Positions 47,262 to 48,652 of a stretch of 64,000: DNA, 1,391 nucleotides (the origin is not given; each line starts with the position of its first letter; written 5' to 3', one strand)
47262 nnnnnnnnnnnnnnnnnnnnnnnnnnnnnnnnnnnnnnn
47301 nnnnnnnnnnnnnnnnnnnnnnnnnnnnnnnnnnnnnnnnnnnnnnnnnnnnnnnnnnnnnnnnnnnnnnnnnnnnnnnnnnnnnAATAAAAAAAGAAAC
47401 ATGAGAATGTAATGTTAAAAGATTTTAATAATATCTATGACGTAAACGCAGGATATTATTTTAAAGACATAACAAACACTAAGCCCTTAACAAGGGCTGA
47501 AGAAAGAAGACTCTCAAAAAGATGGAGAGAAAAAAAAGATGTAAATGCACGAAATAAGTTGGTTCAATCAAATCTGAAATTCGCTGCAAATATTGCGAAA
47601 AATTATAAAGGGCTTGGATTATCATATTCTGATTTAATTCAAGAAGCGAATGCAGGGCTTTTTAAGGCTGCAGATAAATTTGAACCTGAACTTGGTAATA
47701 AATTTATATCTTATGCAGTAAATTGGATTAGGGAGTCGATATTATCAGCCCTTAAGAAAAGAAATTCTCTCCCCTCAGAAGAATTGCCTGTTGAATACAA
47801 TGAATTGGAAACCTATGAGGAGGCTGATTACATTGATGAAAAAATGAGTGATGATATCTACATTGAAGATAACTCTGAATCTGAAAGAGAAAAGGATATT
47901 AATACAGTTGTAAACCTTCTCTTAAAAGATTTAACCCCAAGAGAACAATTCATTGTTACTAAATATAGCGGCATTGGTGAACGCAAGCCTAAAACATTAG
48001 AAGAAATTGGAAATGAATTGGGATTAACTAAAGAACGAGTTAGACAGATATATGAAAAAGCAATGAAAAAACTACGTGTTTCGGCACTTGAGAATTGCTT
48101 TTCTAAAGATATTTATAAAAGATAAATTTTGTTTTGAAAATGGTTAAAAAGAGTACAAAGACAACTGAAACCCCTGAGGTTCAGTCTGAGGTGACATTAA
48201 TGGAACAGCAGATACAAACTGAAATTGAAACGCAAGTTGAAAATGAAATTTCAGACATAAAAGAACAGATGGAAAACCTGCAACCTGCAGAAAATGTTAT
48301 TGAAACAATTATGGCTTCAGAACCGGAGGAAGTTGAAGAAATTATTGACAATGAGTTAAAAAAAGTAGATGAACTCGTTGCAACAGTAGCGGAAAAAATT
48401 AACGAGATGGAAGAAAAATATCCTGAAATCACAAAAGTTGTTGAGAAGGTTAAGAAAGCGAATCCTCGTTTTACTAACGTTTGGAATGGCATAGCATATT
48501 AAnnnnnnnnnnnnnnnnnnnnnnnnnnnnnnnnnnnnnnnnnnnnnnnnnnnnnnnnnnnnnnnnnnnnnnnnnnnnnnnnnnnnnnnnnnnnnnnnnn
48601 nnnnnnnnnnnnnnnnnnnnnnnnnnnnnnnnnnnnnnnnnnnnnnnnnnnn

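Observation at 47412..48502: Two phage-encoded sigma-70 family factors, one followed by a highly acidic protein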

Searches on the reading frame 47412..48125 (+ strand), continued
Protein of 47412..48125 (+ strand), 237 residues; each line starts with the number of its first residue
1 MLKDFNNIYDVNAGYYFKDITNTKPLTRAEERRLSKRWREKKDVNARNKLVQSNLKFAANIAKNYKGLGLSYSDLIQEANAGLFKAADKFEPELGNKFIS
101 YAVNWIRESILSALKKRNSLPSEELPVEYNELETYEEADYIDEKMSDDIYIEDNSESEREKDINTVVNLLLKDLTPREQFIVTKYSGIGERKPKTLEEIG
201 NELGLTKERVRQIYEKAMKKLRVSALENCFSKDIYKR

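Call 40: search_solved_structures(query=window:47412-48125:+, max_evalue=0.00001, show_alignments=2)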
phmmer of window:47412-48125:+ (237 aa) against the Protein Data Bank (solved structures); distinct sequences matched with E-value up to 0.00001: 81 (the best 60 are shown).
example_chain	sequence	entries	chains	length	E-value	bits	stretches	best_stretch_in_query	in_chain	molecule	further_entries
7vf9_F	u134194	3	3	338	2.6e-30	109.2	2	16-135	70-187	RNA polymerase sigma factor RpoS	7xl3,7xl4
7f0r_F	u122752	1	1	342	2.7e-30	109.2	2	16-135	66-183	RNA polymerase sigma factor RpoS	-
8h3v_G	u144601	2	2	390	3.6e-27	99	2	43-118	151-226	RNA polymerase sigma factor SigA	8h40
9dvs_G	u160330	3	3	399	3.9e-27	98.8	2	43-127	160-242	RNA polymerase sigma factor SigA1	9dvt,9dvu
7l7b_F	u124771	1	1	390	3.7e-26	95.7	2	15-116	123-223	RNA polymerase sigma factor SigA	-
8x6f_E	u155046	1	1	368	3.8e-26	95.6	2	15-116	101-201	RNA polymerase sigma factor SigA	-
7ye1_F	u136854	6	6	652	5.7e-26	95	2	40-115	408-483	RNA polymerase sigma factor RpoD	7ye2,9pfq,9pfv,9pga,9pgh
8hkc_E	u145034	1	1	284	1.1e-25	94.1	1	21-110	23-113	RNA polymerase sigma factor RpoH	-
6omf_F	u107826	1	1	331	1.4e-25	93.8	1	19-169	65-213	RNA polymerase sigma factor RpoS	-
5tw1_F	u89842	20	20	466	1.5e-25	93.7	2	32-148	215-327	RNA polymerase sigma factor SigA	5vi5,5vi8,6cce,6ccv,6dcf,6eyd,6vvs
7kif_F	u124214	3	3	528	2.2e-25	93.1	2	33-148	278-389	RNA polymerase sigma factor SigA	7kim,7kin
5uh5_F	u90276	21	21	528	2.2e-25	93.1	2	33-148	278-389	RNA polymerase sigma factor SigA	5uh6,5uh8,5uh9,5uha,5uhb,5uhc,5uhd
6bzo_F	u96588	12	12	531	2.3e-25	93.1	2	33-148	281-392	RNA polymerase sigma factor SigA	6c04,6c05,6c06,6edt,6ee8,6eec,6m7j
6kj6_F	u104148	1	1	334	2.3e-25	93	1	19-169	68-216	RNA polymerase sigma factor RpoS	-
9e7v_F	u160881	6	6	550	2.6e-25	92.9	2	33-127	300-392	RNA polymerase sigma factor SigA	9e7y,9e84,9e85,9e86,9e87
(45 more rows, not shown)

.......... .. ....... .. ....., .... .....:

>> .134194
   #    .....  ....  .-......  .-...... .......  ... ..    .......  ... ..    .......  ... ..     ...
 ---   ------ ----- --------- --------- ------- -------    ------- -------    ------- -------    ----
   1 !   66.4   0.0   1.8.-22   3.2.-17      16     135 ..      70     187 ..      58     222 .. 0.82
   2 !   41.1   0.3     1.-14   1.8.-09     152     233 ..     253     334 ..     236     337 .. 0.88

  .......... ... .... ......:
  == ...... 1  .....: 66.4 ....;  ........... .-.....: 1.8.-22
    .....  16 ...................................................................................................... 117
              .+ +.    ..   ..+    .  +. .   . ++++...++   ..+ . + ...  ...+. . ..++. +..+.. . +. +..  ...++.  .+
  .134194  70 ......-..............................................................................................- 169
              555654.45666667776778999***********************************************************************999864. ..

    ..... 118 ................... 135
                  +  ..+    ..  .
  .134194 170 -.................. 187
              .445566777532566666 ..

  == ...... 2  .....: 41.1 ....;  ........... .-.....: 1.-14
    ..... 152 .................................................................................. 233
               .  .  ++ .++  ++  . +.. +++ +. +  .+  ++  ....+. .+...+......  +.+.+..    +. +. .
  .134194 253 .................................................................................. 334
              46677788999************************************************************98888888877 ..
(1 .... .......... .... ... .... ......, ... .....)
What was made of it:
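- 47412..48125 (+): Sig2: 237-aa sigma-70 family protein with regions 1.2 (residues 16-40), 2 (50-118) and 4 (170-222). Region 3 is replaced by an acidic linker (about residues 120-165). The C-terminal tail ..DIYKR is conserved. PDB alignments to RpoS and SigA skip RpoS residues of about 188-252 (call 40).
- On Sigma-70 family (Sig2, 47412..48125): Aligns to RpoS and SigA region 2 (call 40). Alignments to RpoS skip RpoS residues of about 188-252 (call 40).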

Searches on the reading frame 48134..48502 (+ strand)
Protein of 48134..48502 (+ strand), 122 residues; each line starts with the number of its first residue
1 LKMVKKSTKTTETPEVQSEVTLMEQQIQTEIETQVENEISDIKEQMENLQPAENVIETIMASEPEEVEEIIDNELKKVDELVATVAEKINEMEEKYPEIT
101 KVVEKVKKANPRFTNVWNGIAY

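Call 3: search_protein_families(library=pfam, proteins=[window:48134-48502:+], max_evalue=0.1)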
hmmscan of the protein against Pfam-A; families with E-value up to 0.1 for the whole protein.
window:48134-48502:+ (122 aa): 14 families
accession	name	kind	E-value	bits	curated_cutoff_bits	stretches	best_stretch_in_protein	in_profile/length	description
PF13949.11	ALIX_LYPXL_bnd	-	0.0016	18.2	30.8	1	3-109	122-231/295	ALIX V-shaped domain binding to HIV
PF04108.17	ATG17_like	-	0.0024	17.8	43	1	26-121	138-256/355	Autophagy protein ATG17-like domain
PF25654.1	MCP1_SIFV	-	0.005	17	27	1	65-121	113-169/204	Major capsid protein 1, Sulfolobus islandicus filamentous virus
PF08654.15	DASH_Dad2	-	0.0075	17.1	26.9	0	74-120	13-59/99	DASH complex subunit Dad2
PF10354.15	BMT5-like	-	0.013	16.3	24.7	1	77-110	24-55/168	rRNA (uridine-N3-)-methyltransferase BTM5-like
PF25594.1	GldB_lipo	-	0.015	15.4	27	1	8-114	5-109/309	Gliding motility protein GldB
PF23345.1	NUP160_helical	-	0.016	14.9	27.5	1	17-93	12-85/231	Nucleoporin NUP160, helical domain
PF06705.16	SF-assemblin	-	0.025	14.4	30.6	1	15-109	67-162/247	SF-assemblin/beta giardin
PF10360.14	DUF2433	-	0.043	14.4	27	0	49-118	21-90/124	Protein of unknown function (DUF2433)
PF04513.17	Baculo_PEP_C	-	0.045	14.2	38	1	25-95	30-107/140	Baculovirus polyhedron envelope protein, PEP, C terminus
PF05531.17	NPV_P10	-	0.048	14.6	29.8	1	71-112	9-50/75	Nucleopolyhedrovirus P10 protein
PF10046.14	BLOC1_2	-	0.055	14.3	33.4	0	67-108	7-48/96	Biogenesis of lysosome-related organelles complex-1 subunit 2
PF05388.16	Carbpep_Y_N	-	0.062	14.1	25.8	1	8-106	16-111/127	Carboxypeptidase Y pro-peptide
PF16533.10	SOAR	-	0.071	13.5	25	1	23-103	17-97/101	STIM1 Orai1-activating region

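Call 4: search_protein_families(library=ncbifam, proteins=[window:48134-48502:+], max_evalue=0.1)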
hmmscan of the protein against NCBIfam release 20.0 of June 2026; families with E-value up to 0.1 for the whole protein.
window:48134-48502:+ (122 aa): 14 families
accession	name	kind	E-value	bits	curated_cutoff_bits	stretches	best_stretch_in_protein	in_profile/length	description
TIGR04116.1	CXXX_rpt_assoc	equivalog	0.0034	17.5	50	1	58-120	4-65/90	CXXX repeat peptide modification system protein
NF047515.1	SpiroCoCo_C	equivalog_domain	0.0039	16.4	125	1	25-115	124-215/313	SpiroCoCo family coiled-coil protein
NF052320.1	Cbp1_fam_LP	subfamily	0.0063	16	90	1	6-108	21-123/286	Cbp1 family collagen-binding glycoprotein adhesin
NF053852.1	vesicle_Bd0635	exception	0.013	15.1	250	1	18-109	28-124/223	CpoB-like predatory vesicle lipoprotein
NF047388.1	SA1320_fam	subfamily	0.015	13.7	230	1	29-114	479-569/644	SA1320 family protein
NF047733.1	antiphage_MADS7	equivalog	0.029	13.4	410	1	6-91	322-397/529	methylation-associated defense system protein MAD7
NF002244.0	PRK01156.1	equivalog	0.029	12.4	847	1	34-110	581-656/895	DNA double-strand break repair ATPase Rad50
NF010042.0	PRK13517.1-2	equivalog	0.04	12.7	427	1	34-106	14-85/376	glutamate--cysteine ligase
NF045780.1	TrlF_fam_ATP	equivalog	0.052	12.2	350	1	18-109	617-709/944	TrlF family AAA-like ATPase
NF045487.1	ASRP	equivalog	0.052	12.1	300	1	25-107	358-442/593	archaea-specific SMC-related protein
NF045829.1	UU052_fam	exception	0.07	11.8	210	0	64-110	547-593/662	MSC_0620 family F1-like ATPase-associated subunit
TIGR04527.1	mycoplas_twoTM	subfamily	0.08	12.6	125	1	22-101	98-175/248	MG_279/MG_280 family protein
TIGR02169.1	SMC_prok_A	equivalog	0.085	10.5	729.4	1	24-105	275-355/1165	chromosome segregation protein SMC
TIGR03362.1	VI_chp_7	equivalog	0.087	11.8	230.1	1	8-97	156-242/476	type VI secretion system protein TssA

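Call 5: search_protein_families(library=phrogs, proteins=[window:48134-48502:+], max_evalue=0.01)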
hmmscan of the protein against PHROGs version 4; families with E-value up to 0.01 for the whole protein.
window:48134-48502:+ (122 aa): 2 families
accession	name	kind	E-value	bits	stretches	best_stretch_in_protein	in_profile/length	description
phrog_1346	-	tail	0.00094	20.4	1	14-109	29-123/127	tail protein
phrog_12946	-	head and packaging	0.0045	17.8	1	64-121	112-169/204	virion structural protein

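Call 12: find_homologous_proteins(query=window:48134-48499:+, max_evalue=0.01)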
Query window:48134-48499:+ (122 aa): 2 proteins with E <= 0.01 among 7 candidates.
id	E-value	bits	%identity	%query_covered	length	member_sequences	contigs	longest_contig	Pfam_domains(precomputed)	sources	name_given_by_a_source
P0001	1.0e-60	220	97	98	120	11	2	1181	-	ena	-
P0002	4.1e-24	103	59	88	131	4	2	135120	-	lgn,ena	-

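Call 13: find_encoding_contigs(protein=P0002, flank=10000, max_places=4)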
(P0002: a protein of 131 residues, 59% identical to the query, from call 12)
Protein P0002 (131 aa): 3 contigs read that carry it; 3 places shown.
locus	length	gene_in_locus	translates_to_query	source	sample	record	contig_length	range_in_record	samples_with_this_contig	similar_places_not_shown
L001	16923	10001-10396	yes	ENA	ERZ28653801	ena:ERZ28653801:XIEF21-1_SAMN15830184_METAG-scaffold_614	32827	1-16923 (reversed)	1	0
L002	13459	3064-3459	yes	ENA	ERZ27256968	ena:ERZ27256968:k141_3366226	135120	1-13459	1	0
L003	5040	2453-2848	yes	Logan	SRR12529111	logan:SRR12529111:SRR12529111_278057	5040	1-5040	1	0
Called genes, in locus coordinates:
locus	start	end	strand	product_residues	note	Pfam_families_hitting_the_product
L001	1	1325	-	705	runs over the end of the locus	-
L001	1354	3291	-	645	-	-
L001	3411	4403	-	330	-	PF01519:DUF16 (faint), PF16326:ABC_tran_CTD (faint)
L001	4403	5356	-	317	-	-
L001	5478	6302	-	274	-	-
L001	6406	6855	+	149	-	-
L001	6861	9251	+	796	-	-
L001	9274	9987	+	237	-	PF04542:Sigma70_r2, PF04545:Sigma70_r4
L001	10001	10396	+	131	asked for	-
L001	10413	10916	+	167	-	-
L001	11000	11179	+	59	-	-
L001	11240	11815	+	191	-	-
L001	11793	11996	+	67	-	-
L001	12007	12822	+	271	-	-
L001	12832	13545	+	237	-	-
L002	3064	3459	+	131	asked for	-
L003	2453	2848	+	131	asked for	-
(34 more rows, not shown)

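Call 14: find_encoding_contigs(protein=P0001, flank=10000, max_places=4)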
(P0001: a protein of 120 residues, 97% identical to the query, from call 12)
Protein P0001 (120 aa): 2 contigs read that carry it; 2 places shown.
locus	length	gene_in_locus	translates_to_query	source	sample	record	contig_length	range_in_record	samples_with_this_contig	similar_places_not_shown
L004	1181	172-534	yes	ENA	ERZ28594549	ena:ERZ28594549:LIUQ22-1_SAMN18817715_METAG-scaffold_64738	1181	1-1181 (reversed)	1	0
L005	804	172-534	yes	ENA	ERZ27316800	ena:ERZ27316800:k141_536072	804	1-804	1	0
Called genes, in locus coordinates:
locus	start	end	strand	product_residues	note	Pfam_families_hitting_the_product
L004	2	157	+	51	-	?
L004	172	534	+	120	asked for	-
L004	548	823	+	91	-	-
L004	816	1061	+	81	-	-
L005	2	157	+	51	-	?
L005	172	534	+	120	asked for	-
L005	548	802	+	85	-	?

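Call 42: search_solved_structures(query=A1, max_evalue=1)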
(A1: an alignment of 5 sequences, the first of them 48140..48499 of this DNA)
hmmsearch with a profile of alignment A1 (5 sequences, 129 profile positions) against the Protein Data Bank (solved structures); distinct sequences matched with E-value up to 1: 27.
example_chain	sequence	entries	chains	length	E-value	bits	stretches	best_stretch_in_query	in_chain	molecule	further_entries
2l7b_A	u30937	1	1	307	0.081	16.2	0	31-97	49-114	Apolipoprotein E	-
9dzz_B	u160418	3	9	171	0.13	15.5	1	25-79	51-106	Sec-independent protein translocase protein TatB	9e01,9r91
7fcr_A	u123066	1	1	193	0.14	15.5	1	31-112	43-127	Apolipoprotein E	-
7tbo_A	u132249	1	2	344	0.2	15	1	10-62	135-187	D12 LOV2-DARPin fusion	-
7uvj_A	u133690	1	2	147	0.2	14.9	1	30-111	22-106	Apolipoprotein E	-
7fcs_A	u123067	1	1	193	0.24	14.7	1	31-112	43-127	Apolipoprotein E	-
1lpe_A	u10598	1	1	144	0.26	14.6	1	30-98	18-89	APOLIPOPROTEIN E3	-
1bz4_A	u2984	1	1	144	0.26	14.6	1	30-98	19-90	PROTEIN (APOLIPOPROTEIN E)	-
1le2_A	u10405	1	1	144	0.28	14.5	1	30-98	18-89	APOLIPOPROTEIN E2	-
1or2_A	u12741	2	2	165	0.3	14.4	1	30-98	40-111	APOLIPOPROTEIN E | PROTEIN (APOLIPOPROTEIN E)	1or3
8grx_A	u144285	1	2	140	0.33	14.3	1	30-101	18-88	Apolipoprotein E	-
1le4_A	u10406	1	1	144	0.35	14.2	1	30-101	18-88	APOLIPOPROTEIN E4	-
8w3y_A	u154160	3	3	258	0.36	14.1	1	11-86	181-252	Hydroxyquinoline fluorescent protein | Hydroxyquinonline fluorescent protein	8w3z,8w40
2kc3_A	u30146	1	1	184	0.37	14.1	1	31-98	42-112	Apolipoprotein E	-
1gs9_A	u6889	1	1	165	0.41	13.9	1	30-101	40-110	APOLIPOPROTEIN E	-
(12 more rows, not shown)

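Call 43: find_homologous_proteins(query=A1, max_evalue=0.001)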
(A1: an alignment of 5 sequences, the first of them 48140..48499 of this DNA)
Query A1 (5 sequences) (120 aa, profile of the alignment): 38 proteins with E <= 0.001 among 8000 candidates.
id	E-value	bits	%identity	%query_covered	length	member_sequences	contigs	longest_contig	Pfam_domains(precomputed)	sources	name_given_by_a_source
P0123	1.1e-49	186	45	86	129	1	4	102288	-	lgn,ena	-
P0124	9.5e-44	166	45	86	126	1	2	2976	-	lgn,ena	-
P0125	1.6e-38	150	49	86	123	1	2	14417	-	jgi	jgi:Asp-tRNA(Asn)/Glu-tRNA(Gln) amidotransferase B subunit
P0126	2.3e-38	149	50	86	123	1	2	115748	-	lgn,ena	-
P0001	3.0e-38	149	97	100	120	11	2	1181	-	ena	-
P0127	4.8e-38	148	50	86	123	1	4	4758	-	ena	-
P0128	7.0e-35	138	45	86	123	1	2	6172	-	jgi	jgi:Asp-tRNA(Asn)/Glu-tRNA(Gln) amidotransferase B subunit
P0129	6.3e-31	125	42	86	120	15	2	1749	-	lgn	-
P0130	1.3e-28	117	31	90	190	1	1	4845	-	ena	-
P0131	1.7e-25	107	29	70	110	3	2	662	-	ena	-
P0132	5.9e-21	93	29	77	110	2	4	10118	-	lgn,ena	-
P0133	9.7e-19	86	30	100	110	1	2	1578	-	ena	-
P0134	1.4e-17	82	34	98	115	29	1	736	-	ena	-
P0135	1.8e-16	78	42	69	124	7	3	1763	-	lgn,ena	-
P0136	1.5e-15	75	35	98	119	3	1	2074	-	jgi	jgi:DNA gyrase/topoisomerase IV subunit A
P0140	1.7e-8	52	29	70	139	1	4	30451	-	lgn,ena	-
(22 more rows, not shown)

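Call 54: predict_structure(alignment_id=A3)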
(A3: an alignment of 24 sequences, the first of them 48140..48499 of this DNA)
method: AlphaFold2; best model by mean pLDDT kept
length: 120 residues; sequences in the alignment: 24
mean_pLDDT: 58.1   pTM: 0.35
mean pLDDT of the five models: 58.1, 58.0, 57.5, 54.5, 51.3
residues with pLDDT >= 90: 0; 70-90: 22; 50-70: 65; < 50: 33
segments of 3 or more residues with pLDDT < 50: 1-22, 110-112, 115-120
pLDDT, mean of each block of 10 residues (from residue 1): 40 44 51 61 61 67 73 71 67 61 53 47
secondary structure, 60 per line:
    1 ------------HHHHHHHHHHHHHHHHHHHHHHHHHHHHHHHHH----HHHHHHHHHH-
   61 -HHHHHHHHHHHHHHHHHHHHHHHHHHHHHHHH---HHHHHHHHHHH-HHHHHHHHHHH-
elements in order: H13-45 H50-59 H62-93 H97-107 H109-119
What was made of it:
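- Its model is low-confidence (pLDDT 58, call 54).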

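Call 55: find_encoding_contigs(protein=P0140, flank=6000, max_places=1)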
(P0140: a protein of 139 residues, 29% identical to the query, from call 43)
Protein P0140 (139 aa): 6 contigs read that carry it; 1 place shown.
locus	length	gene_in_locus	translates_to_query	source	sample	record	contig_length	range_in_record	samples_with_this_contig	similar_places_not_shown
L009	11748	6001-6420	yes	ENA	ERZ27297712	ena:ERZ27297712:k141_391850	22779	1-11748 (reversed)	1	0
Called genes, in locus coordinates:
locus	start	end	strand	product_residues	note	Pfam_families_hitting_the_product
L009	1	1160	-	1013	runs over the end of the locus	PF18998:Flg_new_2 (faint), PF09479:Flg_new (weak)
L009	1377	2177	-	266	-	-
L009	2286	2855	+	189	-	-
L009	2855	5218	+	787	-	-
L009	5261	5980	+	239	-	PF04542:Sigma70_r2, PF04545:Sigma70_r4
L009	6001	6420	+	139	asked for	-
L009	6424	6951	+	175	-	-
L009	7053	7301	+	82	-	-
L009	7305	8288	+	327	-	-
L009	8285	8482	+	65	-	-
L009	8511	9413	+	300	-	-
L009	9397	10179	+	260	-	-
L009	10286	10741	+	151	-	-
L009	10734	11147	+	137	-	-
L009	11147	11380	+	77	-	-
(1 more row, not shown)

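Call 56: find_encoding_contigs(protein=P0136, flank=6000, max_places=1)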
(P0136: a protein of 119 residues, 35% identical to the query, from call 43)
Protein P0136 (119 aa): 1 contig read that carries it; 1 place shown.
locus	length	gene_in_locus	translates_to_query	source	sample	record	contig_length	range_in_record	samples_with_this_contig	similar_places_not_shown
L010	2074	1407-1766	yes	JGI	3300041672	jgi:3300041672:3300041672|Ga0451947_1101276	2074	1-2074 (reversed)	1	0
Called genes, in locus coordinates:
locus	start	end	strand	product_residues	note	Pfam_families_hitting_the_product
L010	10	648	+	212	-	-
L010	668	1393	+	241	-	PF04542:Sigma70_r2, PF04545:Sigma70_r4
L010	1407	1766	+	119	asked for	-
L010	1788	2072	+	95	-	?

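Call 57: find_encoding_contigs(protein=P0126, flank=6000, max_places=1)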
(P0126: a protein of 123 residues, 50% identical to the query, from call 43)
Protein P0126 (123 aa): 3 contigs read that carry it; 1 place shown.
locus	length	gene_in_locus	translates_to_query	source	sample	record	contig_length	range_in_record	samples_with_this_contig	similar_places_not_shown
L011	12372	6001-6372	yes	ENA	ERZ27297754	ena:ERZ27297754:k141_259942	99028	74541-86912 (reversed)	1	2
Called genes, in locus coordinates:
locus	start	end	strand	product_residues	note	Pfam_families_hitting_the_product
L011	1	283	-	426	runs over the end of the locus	PF10779:XhlA (faint)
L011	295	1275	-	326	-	-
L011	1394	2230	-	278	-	-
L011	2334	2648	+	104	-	-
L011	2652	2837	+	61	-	-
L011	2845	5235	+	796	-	-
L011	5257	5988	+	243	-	PF00140:Sigma70_r1_2 (weak), PF04542:Sigma70_r2, PF04545:Sigma70_r4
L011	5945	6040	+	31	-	-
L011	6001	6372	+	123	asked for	-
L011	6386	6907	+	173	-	-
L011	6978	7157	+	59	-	-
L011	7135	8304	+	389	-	PF18760:ART-PolyVal (weak)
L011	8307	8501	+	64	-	-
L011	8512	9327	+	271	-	-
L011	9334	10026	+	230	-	-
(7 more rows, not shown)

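Call 89: search_dna_similar(query=window:48140-48499:+, collection=phages, mode=protein, max_evalue=0.01, max_rows=10)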
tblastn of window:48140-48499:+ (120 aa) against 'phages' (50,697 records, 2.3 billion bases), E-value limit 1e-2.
No match.
